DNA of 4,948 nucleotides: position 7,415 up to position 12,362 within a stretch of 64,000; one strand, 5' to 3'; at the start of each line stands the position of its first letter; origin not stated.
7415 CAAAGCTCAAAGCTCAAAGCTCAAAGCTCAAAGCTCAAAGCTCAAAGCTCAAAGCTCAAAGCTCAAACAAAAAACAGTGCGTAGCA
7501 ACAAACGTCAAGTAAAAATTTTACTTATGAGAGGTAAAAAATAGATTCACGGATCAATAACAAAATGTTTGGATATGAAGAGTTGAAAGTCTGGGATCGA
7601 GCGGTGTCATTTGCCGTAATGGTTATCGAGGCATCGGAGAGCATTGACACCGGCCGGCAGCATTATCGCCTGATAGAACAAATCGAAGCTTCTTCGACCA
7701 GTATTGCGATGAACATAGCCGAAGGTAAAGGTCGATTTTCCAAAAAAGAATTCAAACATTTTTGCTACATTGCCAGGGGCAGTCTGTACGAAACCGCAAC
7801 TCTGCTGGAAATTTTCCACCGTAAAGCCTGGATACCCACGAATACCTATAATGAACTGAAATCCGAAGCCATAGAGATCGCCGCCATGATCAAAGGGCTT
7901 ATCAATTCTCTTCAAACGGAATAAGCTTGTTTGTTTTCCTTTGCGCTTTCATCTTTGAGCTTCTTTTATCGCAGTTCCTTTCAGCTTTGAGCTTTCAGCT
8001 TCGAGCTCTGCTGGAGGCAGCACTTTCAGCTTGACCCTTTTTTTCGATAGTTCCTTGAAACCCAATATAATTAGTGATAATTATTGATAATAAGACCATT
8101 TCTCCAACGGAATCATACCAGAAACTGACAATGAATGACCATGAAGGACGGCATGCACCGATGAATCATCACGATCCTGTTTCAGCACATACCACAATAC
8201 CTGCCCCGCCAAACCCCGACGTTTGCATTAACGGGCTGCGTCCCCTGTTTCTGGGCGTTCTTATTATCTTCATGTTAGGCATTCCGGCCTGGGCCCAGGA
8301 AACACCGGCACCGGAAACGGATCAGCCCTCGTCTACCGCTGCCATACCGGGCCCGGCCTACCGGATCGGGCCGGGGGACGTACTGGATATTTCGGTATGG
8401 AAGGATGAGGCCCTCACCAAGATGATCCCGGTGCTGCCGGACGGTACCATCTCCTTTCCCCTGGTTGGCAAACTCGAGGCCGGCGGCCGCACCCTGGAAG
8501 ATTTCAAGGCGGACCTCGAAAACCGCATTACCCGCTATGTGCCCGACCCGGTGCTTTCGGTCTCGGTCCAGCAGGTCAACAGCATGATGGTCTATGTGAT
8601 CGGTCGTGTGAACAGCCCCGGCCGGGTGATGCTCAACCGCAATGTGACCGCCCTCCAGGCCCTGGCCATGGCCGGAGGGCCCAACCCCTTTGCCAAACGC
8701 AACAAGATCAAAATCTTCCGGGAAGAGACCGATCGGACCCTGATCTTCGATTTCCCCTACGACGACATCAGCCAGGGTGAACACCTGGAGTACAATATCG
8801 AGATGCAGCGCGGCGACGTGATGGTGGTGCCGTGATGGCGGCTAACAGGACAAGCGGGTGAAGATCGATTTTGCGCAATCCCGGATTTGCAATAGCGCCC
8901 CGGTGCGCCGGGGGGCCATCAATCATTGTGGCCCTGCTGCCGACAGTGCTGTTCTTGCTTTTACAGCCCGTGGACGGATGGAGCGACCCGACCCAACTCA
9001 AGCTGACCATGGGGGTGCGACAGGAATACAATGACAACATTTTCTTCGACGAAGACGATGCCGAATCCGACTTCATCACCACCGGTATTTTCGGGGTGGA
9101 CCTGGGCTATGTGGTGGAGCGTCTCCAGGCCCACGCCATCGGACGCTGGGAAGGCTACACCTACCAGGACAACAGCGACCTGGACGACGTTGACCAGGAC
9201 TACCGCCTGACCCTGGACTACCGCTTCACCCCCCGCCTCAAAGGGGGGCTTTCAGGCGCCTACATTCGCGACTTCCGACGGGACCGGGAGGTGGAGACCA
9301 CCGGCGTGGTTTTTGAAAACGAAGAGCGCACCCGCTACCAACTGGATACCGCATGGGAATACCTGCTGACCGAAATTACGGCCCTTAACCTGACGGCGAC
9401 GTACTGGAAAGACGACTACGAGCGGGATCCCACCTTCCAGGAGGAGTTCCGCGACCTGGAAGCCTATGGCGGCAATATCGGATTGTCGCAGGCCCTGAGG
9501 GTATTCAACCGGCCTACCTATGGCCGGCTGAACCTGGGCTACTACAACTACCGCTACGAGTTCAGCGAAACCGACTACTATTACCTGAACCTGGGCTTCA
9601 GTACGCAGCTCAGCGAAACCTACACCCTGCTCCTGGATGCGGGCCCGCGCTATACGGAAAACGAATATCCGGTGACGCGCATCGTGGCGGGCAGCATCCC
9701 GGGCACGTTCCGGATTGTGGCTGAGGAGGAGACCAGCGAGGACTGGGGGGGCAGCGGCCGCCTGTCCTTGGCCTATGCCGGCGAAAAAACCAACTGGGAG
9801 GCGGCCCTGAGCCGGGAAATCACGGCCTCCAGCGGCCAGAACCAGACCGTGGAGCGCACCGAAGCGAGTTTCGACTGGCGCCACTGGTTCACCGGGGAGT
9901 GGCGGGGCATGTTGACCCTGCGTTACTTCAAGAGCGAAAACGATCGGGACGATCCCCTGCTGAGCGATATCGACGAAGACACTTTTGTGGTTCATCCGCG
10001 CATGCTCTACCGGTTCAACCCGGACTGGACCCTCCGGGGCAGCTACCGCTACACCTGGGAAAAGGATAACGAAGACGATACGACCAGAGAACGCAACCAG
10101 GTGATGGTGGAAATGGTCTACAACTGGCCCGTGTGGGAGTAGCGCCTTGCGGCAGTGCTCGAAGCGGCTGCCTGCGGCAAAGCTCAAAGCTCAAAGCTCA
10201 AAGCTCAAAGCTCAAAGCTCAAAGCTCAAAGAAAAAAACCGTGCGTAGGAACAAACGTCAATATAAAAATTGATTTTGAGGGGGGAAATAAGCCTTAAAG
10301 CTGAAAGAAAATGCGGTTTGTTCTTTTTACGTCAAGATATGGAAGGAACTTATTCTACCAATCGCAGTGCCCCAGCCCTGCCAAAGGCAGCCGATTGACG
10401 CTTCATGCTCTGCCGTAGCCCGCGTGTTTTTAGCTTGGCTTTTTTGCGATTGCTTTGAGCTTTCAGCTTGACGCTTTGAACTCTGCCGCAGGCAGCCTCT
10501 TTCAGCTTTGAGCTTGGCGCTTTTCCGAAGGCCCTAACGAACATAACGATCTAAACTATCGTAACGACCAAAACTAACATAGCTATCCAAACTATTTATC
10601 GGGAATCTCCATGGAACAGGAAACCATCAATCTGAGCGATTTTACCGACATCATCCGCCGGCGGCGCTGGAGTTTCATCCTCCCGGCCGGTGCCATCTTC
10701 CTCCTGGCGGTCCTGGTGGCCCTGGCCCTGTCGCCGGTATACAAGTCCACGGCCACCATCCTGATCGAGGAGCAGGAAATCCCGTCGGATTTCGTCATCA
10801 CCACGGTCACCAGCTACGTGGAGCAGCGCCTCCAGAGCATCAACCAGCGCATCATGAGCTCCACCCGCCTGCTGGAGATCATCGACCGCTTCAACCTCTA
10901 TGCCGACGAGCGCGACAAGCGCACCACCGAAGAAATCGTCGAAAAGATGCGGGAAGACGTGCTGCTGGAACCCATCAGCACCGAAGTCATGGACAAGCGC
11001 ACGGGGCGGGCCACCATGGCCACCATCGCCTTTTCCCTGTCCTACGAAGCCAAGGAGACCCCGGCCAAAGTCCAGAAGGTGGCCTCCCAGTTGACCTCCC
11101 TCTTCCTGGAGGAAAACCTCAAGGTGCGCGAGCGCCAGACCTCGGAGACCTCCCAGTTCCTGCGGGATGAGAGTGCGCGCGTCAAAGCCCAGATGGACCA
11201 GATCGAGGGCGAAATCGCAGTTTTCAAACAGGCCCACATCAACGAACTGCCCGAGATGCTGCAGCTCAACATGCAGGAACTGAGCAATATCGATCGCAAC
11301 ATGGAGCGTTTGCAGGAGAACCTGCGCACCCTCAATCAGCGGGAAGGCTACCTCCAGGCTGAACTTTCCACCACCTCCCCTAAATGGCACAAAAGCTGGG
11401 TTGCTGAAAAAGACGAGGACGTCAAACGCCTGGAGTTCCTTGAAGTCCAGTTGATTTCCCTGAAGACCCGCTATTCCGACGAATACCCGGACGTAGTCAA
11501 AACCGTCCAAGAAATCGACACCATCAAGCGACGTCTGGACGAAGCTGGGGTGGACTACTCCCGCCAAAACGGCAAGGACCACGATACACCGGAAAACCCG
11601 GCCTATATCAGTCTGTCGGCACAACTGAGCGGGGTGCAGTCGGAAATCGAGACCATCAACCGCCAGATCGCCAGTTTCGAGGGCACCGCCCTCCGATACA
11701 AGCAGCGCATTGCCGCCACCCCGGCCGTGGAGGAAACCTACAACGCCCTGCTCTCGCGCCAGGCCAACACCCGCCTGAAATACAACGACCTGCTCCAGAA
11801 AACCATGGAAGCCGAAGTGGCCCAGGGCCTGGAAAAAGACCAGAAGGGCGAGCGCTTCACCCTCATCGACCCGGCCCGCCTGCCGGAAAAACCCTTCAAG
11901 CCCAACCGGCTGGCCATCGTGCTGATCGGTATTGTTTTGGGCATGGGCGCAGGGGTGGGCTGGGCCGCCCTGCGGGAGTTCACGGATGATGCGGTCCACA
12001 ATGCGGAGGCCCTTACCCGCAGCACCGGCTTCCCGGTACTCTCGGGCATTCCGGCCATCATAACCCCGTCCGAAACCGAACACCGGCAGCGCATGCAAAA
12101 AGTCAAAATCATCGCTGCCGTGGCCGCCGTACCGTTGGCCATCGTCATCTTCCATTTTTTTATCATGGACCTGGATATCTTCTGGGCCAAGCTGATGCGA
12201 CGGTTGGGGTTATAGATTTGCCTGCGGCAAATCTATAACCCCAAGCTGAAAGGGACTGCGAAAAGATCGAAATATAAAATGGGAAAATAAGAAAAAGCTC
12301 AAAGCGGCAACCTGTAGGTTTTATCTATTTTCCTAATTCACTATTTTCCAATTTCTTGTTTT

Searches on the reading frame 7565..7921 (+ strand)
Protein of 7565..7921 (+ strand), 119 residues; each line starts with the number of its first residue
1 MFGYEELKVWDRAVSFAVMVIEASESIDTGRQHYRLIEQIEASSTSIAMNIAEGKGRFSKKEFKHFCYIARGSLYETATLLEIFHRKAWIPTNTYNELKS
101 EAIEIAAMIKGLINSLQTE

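Call 10: search_protein_families(library=ncbifam, proteins=[window:7565-7921:+], max_evalue=0.01)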
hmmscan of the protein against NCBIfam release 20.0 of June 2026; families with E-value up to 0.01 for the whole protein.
window:7565-7921:+ (119 aa): 3 families
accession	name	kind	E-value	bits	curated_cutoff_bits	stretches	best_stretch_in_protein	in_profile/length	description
TIGR02436.1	TIGR02436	subfamily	4.1e-31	107.4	24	1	9-117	1-109/109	four helix bundle protein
NF008912.0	PRK12275.1-6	subfamily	8e-22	77.5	124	1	4-118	3-113/117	hypothetical protein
NF008911.0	PRK12275.1-2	subfamily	1.6e-21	77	137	1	3-118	3-117/118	hypothetical protein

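Call 11: search_protein_families(library=pfam, proteins=[window:7565-7921:+], max_evalue=0.01)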
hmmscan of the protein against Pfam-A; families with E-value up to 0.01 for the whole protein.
window:7565-7921:+ (119 aa): 1 family
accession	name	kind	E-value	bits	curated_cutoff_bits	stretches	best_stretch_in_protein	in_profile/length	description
PF05635.17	23S_rRNA_IVP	-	3.2e-30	104.9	33.8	1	5-111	1-106/106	23S rRNA-intervening sequence protein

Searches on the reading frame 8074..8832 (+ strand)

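Call 29: search_protein_families(library=pfam, proteins=[window:8074-8832:+], max_evalue=0.001)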
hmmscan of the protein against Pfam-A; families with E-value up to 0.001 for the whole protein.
window:8074-8832:+ (253 aa): 3 families
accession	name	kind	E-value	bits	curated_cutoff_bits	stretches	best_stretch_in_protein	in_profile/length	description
PF02563.21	Poly_export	-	5.4e-23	81.4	28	1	93-165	4-76/77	Polysaccharide biosynthesis/export protein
PF10531.15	SLBB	-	5.4e-08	33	27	1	172-220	1-48/55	SLBB domain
PF22461.2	SLBB_2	-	4.7e-07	30.3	27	1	173-252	3-79/79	SLBB domain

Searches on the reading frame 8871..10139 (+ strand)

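Call 29: search_protein_families(library=pfam, proteins=[window:8871-10139:+], max_evalue=0.001)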
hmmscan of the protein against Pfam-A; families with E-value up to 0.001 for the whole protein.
window:8871-10139:+ (423 aa): 2 families
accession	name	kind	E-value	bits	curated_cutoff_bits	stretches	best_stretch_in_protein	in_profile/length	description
PF10082.15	BBP2_2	-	1.6e-06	27.7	23.7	0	319-416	287-375/378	Putative beta-barrel porin 2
PF13505.12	OMP_b-brl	-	0.00013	22.7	28.7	0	350-406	109-164/175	Outer membrane protein beta-barrel domain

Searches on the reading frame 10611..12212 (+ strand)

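Call 29: search_protein_families(library=pfam, proteins=[window:10611-12212:+], max_evalue=0.001)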
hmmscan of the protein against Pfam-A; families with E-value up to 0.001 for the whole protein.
window:10611-12212:+ (534 aa): 2 families
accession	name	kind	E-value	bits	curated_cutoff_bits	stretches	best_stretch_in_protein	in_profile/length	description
PF02706.20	Wzz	-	4e-08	33.9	25.5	1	4-89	1-85/91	Chain length determinant protein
PF13807.11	GNVR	-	3e-07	30.7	27.7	1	391-456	20-81/82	G-rich domain on putative tyrosine kinase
